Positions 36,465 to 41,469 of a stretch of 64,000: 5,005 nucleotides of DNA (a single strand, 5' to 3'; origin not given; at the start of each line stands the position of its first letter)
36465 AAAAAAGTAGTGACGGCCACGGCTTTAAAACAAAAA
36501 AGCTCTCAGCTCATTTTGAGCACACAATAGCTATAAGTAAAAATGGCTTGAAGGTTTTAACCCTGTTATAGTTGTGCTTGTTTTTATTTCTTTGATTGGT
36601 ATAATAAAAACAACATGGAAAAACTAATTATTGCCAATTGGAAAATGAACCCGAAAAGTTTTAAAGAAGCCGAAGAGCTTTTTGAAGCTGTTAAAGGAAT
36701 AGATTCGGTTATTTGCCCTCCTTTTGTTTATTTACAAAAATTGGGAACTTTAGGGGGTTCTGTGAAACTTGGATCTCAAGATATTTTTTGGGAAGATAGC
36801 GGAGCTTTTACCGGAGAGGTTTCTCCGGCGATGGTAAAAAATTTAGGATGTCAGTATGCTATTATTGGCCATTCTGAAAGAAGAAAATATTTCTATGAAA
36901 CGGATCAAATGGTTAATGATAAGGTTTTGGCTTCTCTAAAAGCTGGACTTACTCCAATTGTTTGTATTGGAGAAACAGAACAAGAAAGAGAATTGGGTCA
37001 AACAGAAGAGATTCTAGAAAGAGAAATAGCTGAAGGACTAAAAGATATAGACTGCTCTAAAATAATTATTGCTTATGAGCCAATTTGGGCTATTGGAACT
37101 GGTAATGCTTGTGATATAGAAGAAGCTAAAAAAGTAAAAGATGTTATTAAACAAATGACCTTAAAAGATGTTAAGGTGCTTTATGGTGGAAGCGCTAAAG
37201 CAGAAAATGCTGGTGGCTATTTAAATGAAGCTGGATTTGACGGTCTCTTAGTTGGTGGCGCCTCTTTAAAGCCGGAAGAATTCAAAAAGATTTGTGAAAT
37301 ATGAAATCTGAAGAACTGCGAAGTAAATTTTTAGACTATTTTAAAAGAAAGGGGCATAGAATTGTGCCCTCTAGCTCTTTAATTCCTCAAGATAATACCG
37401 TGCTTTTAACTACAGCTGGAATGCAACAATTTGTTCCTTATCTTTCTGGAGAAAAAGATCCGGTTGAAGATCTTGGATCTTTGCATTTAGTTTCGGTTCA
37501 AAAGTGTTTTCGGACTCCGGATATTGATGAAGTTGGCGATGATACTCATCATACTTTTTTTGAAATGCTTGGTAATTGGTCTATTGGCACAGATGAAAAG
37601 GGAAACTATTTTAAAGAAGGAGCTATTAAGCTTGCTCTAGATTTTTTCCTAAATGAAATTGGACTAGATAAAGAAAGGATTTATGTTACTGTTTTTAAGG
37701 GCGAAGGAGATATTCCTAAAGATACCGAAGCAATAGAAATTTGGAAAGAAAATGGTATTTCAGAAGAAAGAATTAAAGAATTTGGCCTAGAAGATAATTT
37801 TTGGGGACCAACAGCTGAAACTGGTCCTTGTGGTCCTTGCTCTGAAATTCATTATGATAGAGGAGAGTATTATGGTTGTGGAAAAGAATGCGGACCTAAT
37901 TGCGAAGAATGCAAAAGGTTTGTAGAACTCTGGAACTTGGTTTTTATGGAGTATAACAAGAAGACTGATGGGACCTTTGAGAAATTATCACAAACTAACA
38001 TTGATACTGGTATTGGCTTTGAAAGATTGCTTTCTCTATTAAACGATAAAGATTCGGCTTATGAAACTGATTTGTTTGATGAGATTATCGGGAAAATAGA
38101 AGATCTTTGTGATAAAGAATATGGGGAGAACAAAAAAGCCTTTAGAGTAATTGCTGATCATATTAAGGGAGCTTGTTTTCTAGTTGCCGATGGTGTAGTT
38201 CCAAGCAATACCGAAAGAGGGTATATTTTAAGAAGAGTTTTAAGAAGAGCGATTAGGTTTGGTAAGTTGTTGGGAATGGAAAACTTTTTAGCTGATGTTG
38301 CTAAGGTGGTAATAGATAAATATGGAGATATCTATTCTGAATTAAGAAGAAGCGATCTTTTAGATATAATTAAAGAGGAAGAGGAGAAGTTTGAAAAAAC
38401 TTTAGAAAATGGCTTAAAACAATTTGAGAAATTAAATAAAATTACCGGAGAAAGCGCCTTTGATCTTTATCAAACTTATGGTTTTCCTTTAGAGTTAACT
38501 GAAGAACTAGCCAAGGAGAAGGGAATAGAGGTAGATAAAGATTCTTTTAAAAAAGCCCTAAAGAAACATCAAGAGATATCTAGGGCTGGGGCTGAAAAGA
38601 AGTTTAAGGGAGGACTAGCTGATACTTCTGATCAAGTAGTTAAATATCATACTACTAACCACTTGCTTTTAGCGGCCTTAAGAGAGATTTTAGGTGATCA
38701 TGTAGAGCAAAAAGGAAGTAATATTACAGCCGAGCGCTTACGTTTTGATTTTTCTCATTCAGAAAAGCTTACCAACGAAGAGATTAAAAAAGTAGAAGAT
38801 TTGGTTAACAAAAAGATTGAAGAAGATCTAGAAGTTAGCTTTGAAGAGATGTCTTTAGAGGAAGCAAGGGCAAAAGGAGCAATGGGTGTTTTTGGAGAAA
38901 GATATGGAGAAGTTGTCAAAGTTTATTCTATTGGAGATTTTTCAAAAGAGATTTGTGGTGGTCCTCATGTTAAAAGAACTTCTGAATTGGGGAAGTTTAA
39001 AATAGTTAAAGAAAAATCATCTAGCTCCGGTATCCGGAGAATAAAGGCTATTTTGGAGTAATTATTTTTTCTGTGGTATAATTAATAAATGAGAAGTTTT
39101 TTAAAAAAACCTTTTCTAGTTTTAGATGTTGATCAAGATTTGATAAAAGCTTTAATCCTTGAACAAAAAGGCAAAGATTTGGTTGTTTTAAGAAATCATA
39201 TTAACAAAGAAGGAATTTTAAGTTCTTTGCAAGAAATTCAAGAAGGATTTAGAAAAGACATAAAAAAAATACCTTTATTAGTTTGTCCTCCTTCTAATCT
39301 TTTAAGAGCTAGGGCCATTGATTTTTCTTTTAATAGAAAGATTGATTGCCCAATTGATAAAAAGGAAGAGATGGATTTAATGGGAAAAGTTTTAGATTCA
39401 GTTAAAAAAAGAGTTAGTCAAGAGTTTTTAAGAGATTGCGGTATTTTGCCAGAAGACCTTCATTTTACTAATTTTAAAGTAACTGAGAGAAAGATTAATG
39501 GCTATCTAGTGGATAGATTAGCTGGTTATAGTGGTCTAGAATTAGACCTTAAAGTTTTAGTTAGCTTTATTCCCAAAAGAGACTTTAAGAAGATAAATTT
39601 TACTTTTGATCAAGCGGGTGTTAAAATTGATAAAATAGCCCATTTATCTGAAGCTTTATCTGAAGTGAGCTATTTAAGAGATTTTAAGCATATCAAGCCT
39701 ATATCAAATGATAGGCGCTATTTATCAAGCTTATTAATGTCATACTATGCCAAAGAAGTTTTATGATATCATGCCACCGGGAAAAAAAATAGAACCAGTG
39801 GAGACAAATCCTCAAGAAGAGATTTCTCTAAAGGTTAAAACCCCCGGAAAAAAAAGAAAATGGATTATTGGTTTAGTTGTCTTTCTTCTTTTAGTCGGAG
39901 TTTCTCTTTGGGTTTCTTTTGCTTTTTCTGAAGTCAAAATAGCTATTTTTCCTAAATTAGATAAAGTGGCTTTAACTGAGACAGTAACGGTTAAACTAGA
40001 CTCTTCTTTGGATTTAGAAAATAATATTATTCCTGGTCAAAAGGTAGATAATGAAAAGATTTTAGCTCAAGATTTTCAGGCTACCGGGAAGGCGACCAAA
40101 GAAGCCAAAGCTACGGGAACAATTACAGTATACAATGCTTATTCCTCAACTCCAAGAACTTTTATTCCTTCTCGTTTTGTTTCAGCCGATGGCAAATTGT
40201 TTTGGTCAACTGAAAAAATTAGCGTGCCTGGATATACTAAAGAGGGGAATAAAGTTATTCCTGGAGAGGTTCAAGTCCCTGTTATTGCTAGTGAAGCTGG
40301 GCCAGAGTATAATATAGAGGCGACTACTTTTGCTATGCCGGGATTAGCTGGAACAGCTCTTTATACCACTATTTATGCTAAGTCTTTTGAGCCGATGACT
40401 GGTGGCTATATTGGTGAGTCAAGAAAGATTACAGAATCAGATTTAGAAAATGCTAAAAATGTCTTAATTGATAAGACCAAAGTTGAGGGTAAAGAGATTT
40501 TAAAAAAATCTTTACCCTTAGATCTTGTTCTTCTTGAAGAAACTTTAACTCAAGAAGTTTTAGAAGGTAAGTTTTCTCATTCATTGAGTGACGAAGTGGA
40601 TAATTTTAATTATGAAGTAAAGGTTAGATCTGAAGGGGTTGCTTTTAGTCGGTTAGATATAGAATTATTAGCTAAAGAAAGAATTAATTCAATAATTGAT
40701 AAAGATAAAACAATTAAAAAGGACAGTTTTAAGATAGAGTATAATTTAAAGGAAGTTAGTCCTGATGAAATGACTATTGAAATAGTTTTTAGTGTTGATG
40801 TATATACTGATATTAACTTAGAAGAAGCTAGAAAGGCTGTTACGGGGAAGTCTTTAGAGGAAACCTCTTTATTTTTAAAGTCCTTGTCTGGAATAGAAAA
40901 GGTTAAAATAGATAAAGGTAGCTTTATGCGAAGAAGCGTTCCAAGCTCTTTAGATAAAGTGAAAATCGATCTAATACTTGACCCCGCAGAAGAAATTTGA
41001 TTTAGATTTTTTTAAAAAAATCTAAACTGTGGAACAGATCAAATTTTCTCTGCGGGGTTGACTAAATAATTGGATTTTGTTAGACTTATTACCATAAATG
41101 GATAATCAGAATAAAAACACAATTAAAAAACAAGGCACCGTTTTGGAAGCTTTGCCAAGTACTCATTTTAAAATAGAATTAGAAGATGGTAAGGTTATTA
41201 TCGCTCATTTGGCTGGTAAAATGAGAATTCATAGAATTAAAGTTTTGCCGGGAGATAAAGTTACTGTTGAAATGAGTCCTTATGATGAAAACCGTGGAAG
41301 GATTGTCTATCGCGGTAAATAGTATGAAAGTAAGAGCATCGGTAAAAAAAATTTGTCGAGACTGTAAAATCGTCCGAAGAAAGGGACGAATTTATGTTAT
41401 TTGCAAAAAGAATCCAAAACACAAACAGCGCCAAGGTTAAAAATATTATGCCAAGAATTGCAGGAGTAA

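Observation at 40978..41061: Short 76-bp relative of the element has rewritten the 3' end of a gene and abuts the infA promoter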

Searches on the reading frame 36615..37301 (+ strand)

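Call 67: search_protein_families(library=pfam, proteins=[window:36615-37301:+], max_evalue=0.00001)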
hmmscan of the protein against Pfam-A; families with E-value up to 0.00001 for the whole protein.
window:36615-37301:+ (229 aa): 1 family
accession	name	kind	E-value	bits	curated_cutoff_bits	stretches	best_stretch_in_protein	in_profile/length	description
PF00121.24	TIM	-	1.4e-79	267.6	20.1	1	3-228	1-243/245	Triosephosphate isomerase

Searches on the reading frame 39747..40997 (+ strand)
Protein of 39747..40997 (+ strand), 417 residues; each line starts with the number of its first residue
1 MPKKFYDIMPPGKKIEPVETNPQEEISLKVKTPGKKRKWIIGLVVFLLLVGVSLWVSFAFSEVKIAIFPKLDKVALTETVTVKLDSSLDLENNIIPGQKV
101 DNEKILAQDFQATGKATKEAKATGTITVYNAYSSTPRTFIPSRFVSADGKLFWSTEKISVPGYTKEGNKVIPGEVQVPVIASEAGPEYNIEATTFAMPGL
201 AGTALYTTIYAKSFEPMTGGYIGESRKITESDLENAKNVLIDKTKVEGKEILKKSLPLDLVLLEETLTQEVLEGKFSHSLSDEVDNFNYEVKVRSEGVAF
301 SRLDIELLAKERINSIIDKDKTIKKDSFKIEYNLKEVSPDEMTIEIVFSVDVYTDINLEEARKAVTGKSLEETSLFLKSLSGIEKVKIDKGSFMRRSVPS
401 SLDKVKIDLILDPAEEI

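Call 15: find_homologous_proteins(query=window:39747-40997:+)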
Query window:39747-40997:+ (417 aa): 177 proteins with E <= 0.001 among 8000 candidates; the best 120 are listed.
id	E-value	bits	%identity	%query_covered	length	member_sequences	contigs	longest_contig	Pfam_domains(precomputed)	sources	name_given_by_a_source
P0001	1.5e-256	869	100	98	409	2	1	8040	-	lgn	-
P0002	7.9e-135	468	53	99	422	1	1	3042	-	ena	-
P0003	1.3e-122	428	50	99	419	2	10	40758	-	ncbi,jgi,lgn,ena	-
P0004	1.7e-122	427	51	99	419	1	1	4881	-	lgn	-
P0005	1.6e-121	424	51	99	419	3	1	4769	-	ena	-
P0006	1.6e-111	391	48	99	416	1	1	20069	-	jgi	-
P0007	1.7e-111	391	48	100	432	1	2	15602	-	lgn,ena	-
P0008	1.2e-106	375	46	99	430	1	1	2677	-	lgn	-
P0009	1.3e-104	368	47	99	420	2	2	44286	-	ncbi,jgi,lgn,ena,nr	ncbi:hypothetical protein KKC65_00195 [Patescibacteria group bacterium]|nr:hypothetical protein [Pat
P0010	3.0e-104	367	46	99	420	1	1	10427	-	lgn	-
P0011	4.4e-104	367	45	99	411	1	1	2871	-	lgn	-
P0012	1.2e-100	355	44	99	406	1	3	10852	-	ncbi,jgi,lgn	-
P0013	3.4e-100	354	43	99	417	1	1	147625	-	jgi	-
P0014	1.5e-99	352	46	99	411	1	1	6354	-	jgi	-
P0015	3.0e-99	351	46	99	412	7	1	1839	-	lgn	-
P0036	1.2e-93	332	45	100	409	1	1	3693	-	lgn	-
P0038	1.8e-93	332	41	99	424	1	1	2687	-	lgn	-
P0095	1.7e-84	302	42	99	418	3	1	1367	-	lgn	-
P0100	1.5e-79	286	39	99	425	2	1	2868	-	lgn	-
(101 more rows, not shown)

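Call 18: find_encoding_contigs(protein=P0007, flank=6000, max_places=3)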
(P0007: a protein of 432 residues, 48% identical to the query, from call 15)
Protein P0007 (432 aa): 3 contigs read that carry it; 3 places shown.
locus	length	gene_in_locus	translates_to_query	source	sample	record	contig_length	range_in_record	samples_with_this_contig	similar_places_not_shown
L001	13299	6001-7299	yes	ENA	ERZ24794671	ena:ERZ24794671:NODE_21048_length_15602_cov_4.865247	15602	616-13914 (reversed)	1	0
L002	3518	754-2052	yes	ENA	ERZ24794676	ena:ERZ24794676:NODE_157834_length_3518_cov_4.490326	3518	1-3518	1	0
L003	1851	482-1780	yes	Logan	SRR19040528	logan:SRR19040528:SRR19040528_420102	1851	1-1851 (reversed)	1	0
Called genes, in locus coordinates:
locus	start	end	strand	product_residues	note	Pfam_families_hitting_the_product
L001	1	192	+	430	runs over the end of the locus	PF00344:SecY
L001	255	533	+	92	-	-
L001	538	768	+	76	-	PF07927:HicA_toxin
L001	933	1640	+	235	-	PF00406:ADK, PF13207:AAA_17 (weak)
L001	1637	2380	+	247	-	PF00557:Peptidase_M24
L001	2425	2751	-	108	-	-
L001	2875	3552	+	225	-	PF00121:TIM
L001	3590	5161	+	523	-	PF01411:tRNA-synt_2c, PF07973:tRNA_SAD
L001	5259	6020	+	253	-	-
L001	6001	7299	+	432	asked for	-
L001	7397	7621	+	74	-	PF01176:eIF-1a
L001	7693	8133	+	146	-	PF00416:Ribosomal_S13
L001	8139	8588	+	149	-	PF00411:Ribosomal_S11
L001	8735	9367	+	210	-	PF00163:Ribosomal_S4, PF01479:S4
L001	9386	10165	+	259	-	PF01193:RNA_pol_L, PF01000:RNA_pol_A_bac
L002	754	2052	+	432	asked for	-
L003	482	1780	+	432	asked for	-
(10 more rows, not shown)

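Call 19: find_encoding_contigs(protein=P0002, flank=3000, max_places=2)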
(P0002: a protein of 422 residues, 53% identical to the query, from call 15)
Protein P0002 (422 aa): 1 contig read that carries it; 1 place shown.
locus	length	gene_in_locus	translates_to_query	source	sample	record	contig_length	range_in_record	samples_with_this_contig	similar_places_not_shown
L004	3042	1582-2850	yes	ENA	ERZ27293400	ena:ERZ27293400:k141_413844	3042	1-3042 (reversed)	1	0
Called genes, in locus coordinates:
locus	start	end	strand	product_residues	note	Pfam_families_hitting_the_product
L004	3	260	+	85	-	?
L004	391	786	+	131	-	-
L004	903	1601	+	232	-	-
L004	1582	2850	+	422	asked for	-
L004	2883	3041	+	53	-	?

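Call 38: find_encoding_contigs(protein=P0036, flank=1500, max_places=1)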
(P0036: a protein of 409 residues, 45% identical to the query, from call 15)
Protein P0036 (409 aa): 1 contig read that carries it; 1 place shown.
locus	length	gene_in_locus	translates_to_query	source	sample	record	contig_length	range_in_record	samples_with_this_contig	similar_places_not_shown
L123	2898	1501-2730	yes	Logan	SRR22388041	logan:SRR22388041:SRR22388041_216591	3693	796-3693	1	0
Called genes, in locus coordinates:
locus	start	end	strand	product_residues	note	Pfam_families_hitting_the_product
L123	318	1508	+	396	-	-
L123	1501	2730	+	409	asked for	-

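Call 39: find_encoding_contigs(protein=P0008, flank=1500, max_places=1)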
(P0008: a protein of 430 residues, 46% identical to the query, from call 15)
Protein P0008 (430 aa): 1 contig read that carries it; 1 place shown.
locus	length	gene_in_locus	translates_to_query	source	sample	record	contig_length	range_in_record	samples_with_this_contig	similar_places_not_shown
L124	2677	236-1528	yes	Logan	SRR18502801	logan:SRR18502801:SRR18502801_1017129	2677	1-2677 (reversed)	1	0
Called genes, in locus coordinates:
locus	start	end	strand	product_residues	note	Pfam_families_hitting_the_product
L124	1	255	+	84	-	?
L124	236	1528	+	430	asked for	-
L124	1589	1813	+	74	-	PF01176:eIF-1a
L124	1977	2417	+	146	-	PF00416:Ribosomal_S13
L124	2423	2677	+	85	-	?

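Call 40: find_encoding_contigs(protein=P0038, flank=1500, max_places=1)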
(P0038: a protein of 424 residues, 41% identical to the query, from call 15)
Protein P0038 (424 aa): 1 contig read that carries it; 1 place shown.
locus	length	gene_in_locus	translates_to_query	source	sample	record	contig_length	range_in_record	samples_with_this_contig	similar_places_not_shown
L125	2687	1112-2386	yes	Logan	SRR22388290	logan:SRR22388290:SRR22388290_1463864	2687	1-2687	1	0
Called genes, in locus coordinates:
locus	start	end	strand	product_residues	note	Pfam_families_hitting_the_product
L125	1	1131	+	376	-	?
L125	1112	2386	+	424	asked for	-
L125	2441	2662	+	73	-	PF01176:eIF-1a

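Call 41: find_encoding_contigs(protein=P0100, flank=1500, max_places=1)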
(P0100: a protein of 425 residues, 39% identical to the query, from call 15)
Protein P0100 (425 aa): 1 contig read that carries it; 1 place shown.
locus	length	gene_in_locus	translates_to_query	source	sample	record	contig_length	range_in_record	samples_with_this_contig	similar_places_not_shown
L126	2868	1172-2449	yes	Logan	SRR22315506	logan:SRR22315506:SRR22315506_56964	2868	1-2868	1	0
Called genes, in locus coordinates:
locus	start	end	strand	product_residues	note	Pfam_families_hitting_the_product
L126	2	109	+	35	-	?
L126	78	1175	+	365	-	PF14450:FtsA (weak)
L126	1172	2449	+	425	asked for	-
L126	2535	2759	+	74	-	PF01176:eIF-1a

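Call 42: find_encoding_contigs(protein=P0095, flank=1500, max_places=1)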
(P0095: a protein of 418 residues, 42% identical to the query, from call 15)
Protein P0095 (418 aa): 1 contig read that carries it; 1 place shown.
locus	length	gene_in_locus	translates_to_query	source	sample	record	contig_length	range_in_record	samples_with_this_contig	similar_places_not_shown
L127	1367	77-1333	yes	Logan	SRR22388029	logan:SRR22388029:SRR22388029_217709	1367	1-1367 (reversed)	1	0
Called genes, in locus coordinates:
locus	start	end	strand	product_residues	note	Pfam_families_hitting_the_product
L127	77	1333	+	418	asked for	-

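Call 55: search_protein_families(library=pfam, proteins=[window:39747-40997:+], max_evalue=0.01)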
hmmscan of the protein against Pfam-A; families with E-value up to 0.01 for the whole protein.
window:39747-40997:+ (417 aa): 1 family
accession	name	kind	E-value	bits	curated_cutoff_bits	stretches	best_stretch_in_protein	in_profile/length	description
PF21110.3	GlxA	-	0.0052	17.9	27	0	121-203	1-93/105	GlxA beta barrel domain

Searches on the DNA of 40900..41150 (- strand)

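Call 59: build_rna_model(alignment_id=A1, structure=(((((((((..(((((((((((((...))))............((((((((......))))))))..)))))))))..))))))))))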
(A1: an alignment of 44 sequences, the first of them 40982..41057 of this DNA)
Model R1 built from alignment A1 (44 sequences, 87 columns); structure: as given.
model positions 78; base pairs 30; branch points 1; effective number of sequences 3.03; information 0.726 bits per position. Calibrated on 0.2 Mb of random sequence (short: E-values are rough).
structure used (alignment columns):
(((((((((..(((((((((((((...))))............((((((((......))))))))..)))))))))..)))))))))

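Call 69: search_rna_families(source=window, start=40900, end=41150, threshold=evalue, max_evalue=1)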
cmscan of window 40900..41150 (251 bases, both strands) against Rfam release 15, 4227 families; matches with E-value up to 1: 7.
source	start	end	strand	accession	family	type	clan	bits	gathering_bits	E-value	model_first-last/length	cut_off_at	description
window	40954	41084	+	RF04088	MIR812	Gene; miRNA;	-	27.5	80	0.18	1-205/205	no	MIR812 microRNA precursor family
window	40960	41079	+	RF02625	WsnRNA46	Gene; sRNA;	-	24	65.3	0.0095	1-151/151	no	Wolbachia sRNA 46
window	40963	41135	+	RF02365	Yfr17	Gene; sRNA;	-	23.8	50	0.016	1-264/264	no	Cyanobacterial functional RNA 17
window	40982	41057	-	RF01588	snoR13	Gene; snRNA; snoRNA; CD-box;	-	22.9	60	0.28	1-105/105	no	small nucleolar RNA snoR13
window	41004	41051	-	RF02433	SpF36_sRNA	Gene; sRNA;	-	22.1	48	0.61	1-51/51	no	Streptococcus sRNA SpF36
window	40981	41058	-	RF00574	SNORD69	Gene; snRNA; snoRNA; CD-box;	-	21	37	0.15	1-77/77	no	Small nucleolar RNA SNORD69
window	40976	41063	+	RF04125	MIR9408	Gene; miRNA;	-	18.5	90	0.31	1-117/117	no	MIR9408 microRNA precursor family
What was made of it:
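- On Any curated RNA family (Rfam 15): The best sub-threshold hits over the element are generic hairpins of 18-27 bits against thresholds of 37-90 (call 69).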

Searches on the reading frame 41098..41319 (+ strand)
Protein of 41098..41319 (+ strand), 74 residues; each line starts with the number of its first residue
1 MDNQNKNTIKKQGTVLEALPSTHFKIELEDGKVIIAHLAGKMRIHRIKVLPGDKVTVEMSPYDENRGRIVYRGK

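Call 55: search_protein_families(library=pfam, proteins=[window:41098-41319:+], max_evalue=0.01)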
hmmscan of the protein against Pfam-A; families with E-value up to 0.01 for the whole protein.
window:41098-41319:+ (74 aa): 2 families
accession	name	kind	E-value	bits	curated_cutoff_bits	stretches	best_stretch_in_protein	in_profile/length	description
PF01176.25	eIF-1a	-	3.2e-25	88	30.2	1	10-72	2-64/64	Translation initiation factor 1A / IF-1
PF16745.11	RsgA_N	-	0.00011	22.3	27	1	12-60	1-47/54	RsgA N-terminal domain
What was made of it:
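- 41098..41322 (+): infA (translation initiation factor IF-1). Pfam PF01176, E = 3e-25 (call 55).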
